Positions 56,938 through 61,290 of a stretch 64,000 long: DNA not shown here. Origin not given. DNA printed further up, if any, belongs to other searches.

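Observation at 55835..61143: Translationally coupled AAA_14/DUF4143 ATPase plus giant STAND NTPase with a C-terminal nuclease-like module: candidate two-gene defence system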

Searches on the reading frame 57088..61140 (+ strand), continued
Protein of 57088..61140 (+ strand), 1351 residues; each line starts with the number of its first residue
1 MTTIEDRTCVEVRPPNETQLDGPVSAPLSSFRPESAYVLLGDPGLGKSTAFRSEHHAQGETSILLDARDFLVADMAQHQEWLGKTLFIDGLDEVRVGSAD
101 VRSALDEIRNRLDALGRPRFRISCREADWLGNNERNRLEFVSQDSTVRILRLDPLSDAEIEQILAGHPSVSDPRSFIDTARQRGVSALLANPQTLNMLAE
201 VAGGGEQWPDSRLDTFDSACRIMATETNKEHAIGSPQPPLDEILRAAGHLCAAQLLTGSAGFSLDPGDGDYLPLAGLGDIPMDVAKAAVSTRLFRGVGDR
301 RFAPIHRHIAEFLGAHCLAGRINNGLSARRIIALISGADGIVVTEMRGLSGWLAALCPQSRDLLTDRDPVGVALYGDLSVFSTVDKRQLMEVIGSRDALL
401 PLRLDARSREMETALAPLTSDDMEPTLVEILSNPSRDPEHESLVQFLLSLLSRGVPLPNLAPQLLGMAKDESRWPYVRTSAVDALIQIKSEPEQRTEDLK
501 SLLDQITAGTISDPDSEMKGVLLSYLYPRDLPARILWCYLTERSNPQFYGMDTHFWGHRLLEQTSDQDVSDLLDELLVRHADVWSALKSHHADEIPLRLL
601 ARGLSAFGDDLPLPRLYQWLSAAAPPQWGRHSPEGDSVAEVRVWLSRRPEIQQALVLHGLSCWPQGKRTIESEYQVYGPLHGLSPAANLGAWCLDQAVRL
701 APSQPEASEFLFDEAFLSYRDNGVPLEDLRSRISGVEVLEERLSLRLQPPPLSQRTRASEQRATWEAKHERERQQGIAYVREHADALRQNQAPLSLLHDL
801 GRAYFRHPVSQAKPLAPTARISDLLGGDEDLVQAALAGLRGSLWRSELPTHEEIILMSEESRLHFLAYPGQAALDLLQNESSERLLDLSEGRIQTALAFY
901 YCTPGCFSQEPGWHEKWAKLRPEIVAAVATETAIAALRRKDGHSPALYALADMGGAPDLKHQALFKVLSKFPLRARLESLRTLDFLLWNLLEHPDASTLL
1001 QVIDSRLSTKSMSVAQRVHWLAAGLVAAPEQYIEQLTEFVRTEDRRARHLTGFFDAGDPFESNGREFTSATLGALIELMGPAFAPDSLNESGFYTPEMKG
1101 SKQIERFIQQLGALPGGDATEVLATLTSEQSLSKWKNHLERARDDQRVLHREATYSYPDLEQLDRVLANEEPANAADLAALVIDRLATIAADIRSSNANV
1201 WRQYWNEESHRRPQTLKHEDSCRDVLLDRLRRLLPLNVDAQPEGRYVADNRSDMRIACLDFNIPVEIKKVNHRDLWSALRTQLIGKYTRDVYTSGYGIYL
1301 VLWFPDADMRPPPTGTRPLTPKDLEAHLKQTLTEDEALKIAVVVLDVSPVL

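Call 17: find_related_loci(query=A1, collection=genome_contigs, flank=6000)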
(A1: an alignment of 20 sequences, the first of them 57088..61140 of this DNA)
Query A1 (1351 aa) in genome_contigs; peptide patterns used: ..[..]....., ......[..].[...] (x = any residue, [..] = any of these).
598 stretches matched a pattern (row limit reached: there are more); 530 encode a relative of the query (tblastn E <= 1e-3); the best 80 are kept; 80 distinct loci.
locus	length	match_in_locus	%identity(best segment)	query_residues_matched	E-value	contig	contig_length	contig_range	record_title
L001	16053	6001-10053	84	1-1351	0e+0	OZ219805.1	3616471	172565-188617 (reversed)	MAG: Dehalococcoidia bacterium isolate c58c6e01-4a6e-4794-97be-e35f15c585e3 genome assembly, chromosome: 3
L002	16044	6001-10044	62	1-1348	0e+0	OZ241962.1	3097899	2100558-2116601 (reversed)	MAG: Dehalococcoidia bacterium isolate 3270897d-fe61-4464-a15a-05fd473d2b13 genome assembly, chromosome: 1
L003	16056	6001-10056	55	1-1350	0e+0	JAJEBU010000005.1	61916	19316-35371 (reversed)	MAG: Dehalococcoidia bacterium isolate jk18x9bins.53 k141_88184, whole genome shotgun sequence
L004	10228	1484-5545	53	1-1349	0e+0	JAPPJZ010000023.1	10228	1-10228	MAG: Chloroflexota bacterium isolate RHO2_bin_60 NODE_7436_length_10228_cov_6.851273, whole genome shotgun sequence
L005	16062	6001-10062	53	1-1349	0e+0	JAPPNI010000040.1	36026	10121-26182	MAG: Chloroflexota bacterium isolate RHO3_bin_68 NODE_2262_length_36026_cov_27.364571, whole genome shotgun sequence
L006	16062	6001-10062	53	1-1349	0e+0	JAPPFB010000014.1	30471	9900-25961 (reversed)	MAG: Chloroflexota bacterium isolate RHO1_bin_20 NODE_2715_length_30471_cov_30.868227, whole genome shotgun sequence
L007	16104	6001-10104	51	1-1350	0e+0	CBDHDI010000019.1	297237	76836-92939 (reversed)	MAG: Dehalococcoidia bacterium isolate d0c5affc-a78a-4576-9923-169fe3940cd0 genome assembly, contig: contig_19, whole ge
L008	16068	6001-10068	49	1-1350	0e+0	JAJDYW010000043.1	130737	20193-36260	MAG: Dehalococcoidia bacterium isolate jk18x34bins.55 k141_262006, whole genome shotgun sequence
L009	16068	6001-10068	50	1-1350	0e+0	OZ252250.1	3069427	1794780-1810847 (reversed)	MAG: Dehalococcoidia bacterium isolate 148742b7-5873-4ec1-8832-ba9e4de588a3 genome assembly, chromosome: 1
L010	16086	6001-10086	50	1-1350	0e+0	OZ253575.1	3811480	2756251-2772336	MAG: Tepidiformaceae bacterium isolate 75d77762-d14d-4840-8cb0-48f4955156da genome assembly, chromosome: 1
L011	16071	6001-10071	48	4-1349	0e+0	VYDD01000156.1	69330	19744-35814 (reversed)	MAG: Gammaproteobacteria bacterium isolate SB0675_bin_31 NODE_171_length_69330_cov_6.232667, whole genome shotgun sequen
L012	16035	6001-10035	45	7-1349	0e+0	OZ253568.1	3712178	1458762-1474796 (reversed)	MAG: Chloroflexota bacterium isolate 9852bf67-dbb6-47f5-b8e9-49414f020392 genome assembly, chromosome: 1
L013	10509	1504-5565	44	1-1350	0e+0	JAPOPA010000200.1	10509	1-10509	MAG: Chloroflexota bacterium isolate APA_bin_48 c_000000006422, whole genome shotgun sequence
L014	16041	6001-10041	45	1-1348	0e+0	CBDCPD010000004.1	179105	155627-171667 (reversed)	MAG: Dehalococcoidia bacterium isolate 65858962-d3d5-450c-8d97-e4733050bb2d genome assembly, contig: contig_4, whole gen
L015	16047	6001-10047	45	1-1349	0e+0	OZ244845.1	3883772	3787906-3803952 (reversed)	MAG: Chloroflexota bacterium isolate 3460274c-b819-443f-96a0-86c9f13451b3 genome assembly, chromosome: 1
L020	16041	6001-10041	42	1-1348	0e+0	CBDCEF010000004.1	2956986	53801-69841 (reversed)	MAG: Dehalococcoidia bacterium isolate c259e03a-9b86-4cdb-a37a-9c02718a3515 genome assembly, contig: contig_4, whole gen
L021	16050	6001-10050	43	1-1348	0e+0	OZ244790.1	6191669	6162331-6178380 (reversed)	MAG: Candidatus Latescibacterota bacterium isolate 46c83e85-0880-45c6-8d78-79488e6eca4b genome assembly, chromosome: 1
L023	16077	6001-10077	43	1-1348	0e+0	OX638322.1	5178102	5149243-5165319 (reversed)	MAG: Candidatus Binatia bacterium isolate fc306077-a6e0-4751-8727-9b45b52cfb09 genome assembly, chromosome: 1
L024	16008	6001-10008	43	7-1348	0e+0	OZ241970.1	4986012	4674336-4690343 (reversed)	MAG: Candidatus Versatilivorator sp. isolate cab9fe59-187a-48cc-98ea-4e9e5a22d3a3 genome assembly, chromosome: 1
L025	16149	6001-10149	43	1-1348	0e+0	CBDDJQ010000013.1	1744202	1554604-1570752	MAG: Vicinamibacterales bacterium isolate 129384ec-5128-4c8d-99b8-9bb019431b25 genome assembly, contig: contig_13, whole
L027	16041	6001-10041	42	1-1348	0e+0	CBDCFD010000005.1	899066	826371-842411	MAG: Dehalococcoidia bacterium isolate 00984b42-5fdc-41aa-b48b-cfc3a05d4d85 genome assembly, contig: contig_5, whole gen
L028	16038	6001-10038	42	7-1348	0e+0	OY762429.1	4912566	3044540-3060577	MAG: Terriglobia bacterium isolate aa40cff0-ace7-4b53-8087-0ef5d3f4acaf genome assembly, chromosome: 1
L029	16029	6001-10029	43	1-1348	0e+0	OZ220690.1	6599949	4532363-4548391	MAG: Candidatus Latescibacterota bacterium isolate 4544edd8-ea3d-4877-aa30-594cc490bc13 genome assembly, chromosome: 1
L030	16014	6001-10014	42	7-1348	0e+0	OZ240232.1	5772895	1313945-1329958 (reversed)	MAG: Candidatus Versatilivoraceae bacterium isolate ed3112cf-5d09-4b03-98f8-4139f083c0eb genome assembly, chromosome: 1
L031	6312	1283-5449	42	1-1348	0e+0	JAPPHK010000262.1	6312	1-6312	MAG: Nitrospinota bacterium isolate RHO1_bin_79 NODE_13637_length_6312_cov_9.080550, whole genome shotgun sequence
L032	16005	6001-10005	42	1-1348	0e+0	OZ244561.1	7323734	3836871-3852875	MAG: Candidatus Latescibacterota bacterium isolate 14245923-b953-489b-b549-9f362580a9e9 genome assembly, chromosome: 1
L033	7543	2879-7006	42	1-1348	0e+0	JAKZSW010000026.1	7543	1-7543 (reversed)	MAG: Candidatus Tectimicrobiota bacterium isolate Langseth_MAG_00043 Langseth_MAG_00043_000000000026, whole genome shotg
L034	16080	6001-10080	42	1-1348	0e+0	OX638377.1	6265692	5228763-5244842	MAG: uncultured Latescibacteria bacterium isolate 96736c8f-e424-4c7a-a7cc-5c0d8e7e2df7 genome assembly, chromosome: 1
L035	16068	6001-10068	41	1-1348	0e+0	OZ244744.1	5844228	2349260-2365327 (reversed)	MAG: Candidatus Latescibacterota bacterium isolate aa5cf8e5-2ee9-4ccc-9d1f-80a1aaad70af genome assembly, chromosome: 1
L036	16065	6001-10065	41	1-1348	0e+0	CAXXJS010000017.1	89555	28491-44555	MAG: Candidatus Latescibacterota bacterium isolate d54d2296-71c2-45af-80d9-7212e301404d genome assembly, contig: contig_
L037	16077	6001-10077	41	1-1348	0e+0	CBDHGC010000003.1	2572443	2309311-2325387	MAG: Vicinamibacterales bacterium isolate 2255f9a4-9ab0-4a79-b16a-ed87816e7612 genome assembly, contig: contig_3, whole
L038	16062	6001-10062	41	1-1348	0e+0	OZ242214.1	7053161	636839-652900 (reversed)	MAG: Candidatus Latescibacterota bacterium isolate f171f34e-caa5-40bf-9919-1f3307ea572d genome assembly, chromosome: 1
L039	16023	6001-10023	42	4-1348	0e+0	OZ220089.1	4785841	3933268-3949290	MAG: Candidatus Latescibacterota bacterium isolate 4e2a754f-172e-45f6-b93c-83e01e84db49 genome assembly, chromosome: 1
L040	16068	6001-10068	40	1-1348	0e+0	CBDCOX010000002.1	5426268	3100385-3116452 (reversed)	MAG: Candidatus Latescibacterota bacterium isolate 3c4b53aa-e325-4963-aa18-2d5493478633 genome assembly, contig: contig_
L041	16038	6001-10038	41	1-1348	0e+0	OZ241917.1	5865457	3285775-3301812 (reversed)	MAG: Candidatus Latescibacterota bacterium isolate 5e8d6608-c5e3-4027-8d72-793febe4c990 genome assembly, chromosome: 1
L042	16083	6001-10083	41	1-1348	0e+0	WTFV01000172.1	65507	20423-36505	MAG: Acidobacteria bacterium isolate CO36386bin_12 NODE_279_length_65507_cov_21.875573, whole genome shotgun sequence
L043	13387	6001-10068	40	1-1348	0e+0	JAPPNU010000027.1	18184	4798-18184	MAG: Gemmatimonadota bacterium isolate RHO3_bin_7 NODE_4719_length_18184_cov_43.355177, whole genome shotgun sequence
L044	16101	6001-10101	41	1-1348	0e+0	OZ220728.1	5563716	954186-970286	MAG: Vicinamibacterales bacterium isolate 73bbec36-abbb-48ff-8f96-0d8513c84f17 genome assembly, chromosome: 1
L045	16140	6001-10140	41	1-1348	0e+0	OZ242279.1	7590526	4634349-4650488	MAG: Vicinamibacterales bacterium isolate 66b38f76-d135-4acf-a464-9a41f6704b04 genome assembly, chromosome: 1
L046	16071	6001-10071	41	1-1348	0e+0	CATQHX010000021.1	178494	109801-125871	MAG: Vicinamibacterales bacterium isolate b531ce64-1057-46bd-a004-e227214a256a genome assembly, contig: contig_21, whole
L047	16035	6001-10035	40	1-1348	0e+0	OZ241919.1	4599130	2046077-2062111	MAG: Dehalococcoidia bacterium isolate 6c1ee286-a86d-453a-9dbe-4da6ae1069d1 genome assembly, chromosome: 1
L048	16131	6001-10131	40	1-1348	0e+0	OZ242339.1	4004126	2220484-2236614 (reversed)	MAG: Acidimicrobiales bacterium isolate d2f1fe46-59da-42e5-8b0a-fdf35f8109fa genome assembly, chromosome: 1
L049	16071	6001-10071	39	1-1348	0e+0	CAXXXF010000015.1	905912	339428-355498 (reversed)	MAG: Candidatus Latescibacterota bacterium isolate cdc6522c-bbe9-4fa3-a52d-301d393956c9 genome assembly, contig: contig_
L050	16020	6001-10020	39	1-1348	0e+0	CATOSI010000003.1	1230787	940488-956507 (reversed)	MAG: uncultured Dehalococcoidia bacterium isolate 741b7de0-5fbb-4305-b724-e82bd623809b genome assembly, contig: contig_3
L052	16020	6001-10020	40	1-1348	0e+0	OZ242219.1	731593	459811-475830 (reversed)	MAG: Candidatus Azotimanducaceae bacterium isolate 4e3f4a33-5720-4edb-bbdd-4cf11a4da1b9 genome assembly, chromosome: 1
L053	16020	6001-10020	40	1-1348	0e+0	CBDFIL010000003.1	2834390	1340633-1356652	MAG: Candidatus Azotimanducaceae bacterium isolate 8c85951f-e197-4815-bfca-a8b273964498 genome assembly, contig: contig_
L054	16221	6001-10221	41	1-1348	0e+0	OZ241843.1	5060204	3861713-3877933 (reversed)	MAG: Vicinamibacterales bacterium isolate d728d8a6-ce75-4a6f-b799-faf650d2db42 genome assembly, chromosome: 1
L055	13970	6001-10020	38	1-1348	0e+0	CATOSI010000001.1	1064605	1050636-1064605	MAG: uncultured Dehalococcoidia bacterium isolate 741b7de0-5fbb-4305-b724-e82bd623809b genome assembly, contig: contig_1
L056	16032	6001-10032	39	7-1348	0e+0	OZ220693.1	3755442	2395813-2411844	MAG: Dehalococcoidia bacterium isolate bb874fd2-ee0c-4288-94b4-44cbacb43f92 genome assembly, chromosome: 1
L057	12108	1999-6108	39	1-1348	0e+0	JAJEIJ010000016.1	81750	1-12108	MAG: Acidimicrobiia bacterium isolate p16x65bins.37 k141_213675, whole genome shotgun sequence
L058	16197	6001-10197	40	1-1348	0e+0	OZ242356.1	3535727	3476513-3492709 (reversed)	MAG: Acidimicrobiales bacterium isolate 1ff3c0e0-a0fb-4382-b91d-522820076fd5 genome assembly, chromosome: 1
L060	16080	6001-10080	40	1-1348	0e+0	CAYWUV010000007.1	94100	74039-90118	MAG TPA_asm: uncultured Bryobacterales bacterium isolate SRP109090_co2_27 genome assembly, contig: NODE_220_length_94100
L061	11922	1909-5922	41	1-1348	0e+0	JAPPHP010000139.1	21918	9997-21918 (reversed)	MAG: Gammaproteobacteria bacterium isolate RHO1_bin_84 NODE_3889_length_21918_cov_5.510040, whole genome shotgun sequenc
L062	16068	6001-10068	41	24-1348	0e+0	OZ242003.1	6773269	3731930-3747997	MAG: Vicinamibacterales bacterium isolate a81303e6-5222-43c3-8420-e6164aabff0e genome assembly, chromosome: 1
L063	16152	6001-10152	40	1-1348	0e+0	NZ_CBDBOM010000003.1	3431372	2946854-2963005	MAG: Candidatus Poriferisocius sp. isolate 6cc4a3fc-7d21-471c-8f5b-206ccb7f2e02 contig_3, whole genome shotgun sequence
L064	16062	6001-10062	41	24-1348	0e+0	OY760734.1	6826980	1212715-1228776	MAG: Vicinamibacterales bacterium isolate 10b48155-431e-4809-9d43-759f23ff96f9 genome assembly, chromosome: 1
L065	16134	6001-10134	41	1-1348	0e+0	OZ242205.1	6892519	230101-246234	MAG: Vicinamibacterales bacterium isolate eeb0043e-0032-4cf8-a264-719f6bba5173 genome assembly, chromosome: 1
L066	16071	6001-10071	41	24-1348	0e+0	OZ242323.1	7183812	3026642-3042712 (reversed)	MAG: Vicinamibacterales bacterium isolate 8c3855b2-ceca-4187-9ff2-440907630a03 genome assembly, chromosome: 1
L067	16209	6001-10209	39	7-1348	0e+0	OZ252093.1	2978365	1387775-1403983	MAG: Rhodothermales bacterium isolate 6d7e3f05-e9b0-42b1-9b57-d28f79994439 genome assembly, chromosome: 1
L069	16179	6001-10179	39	7-1348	0e+0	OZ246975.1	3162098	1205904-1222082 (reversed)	MAG: Rhodothermales bacterium isolate 8fe74e33-5909-4c33-ba6b-a037c2d2266a genome assembly, chromosome: 1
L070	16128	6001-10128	39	1-1348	0e+0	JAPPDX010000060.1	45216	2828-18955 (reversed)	MAG: bacterium isolate IRC4_bin_37 NODE_749_length_45216_cov_12.8781, whole genome shotgun sequence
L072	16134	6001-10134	39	1-1348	0e+0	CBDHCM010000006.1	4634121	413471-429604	MAG: Candidatus Aldehydirespirator sp. isolate 36171f10-6b1c-407a-8267-17b84cd7c53a genome assembly, contig: chromosome_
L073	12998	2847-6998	40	1-1348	0e+0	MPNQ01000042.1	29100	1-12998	MAG: marine group bacterium Sva0996 bin134 NODE_2366_length_29100_cov_19.3493_ID_4731, whole genome shotgun sequence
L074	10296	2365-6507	39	7-1348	0e+0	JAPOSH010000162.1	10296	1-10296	MAG: bacterium isolate CAR2_bin_19 NODE_2122_length_10296_cov_6.39781, whole genome shotgun sequence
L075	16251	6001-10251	38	6-1348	0e+0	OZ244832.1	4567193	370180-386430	MAG: Candidatus Aldehydirespirator sp. isolate 45bd059b-89eb-4db7-924e-096435c6defb genome assembly, chromosome: 1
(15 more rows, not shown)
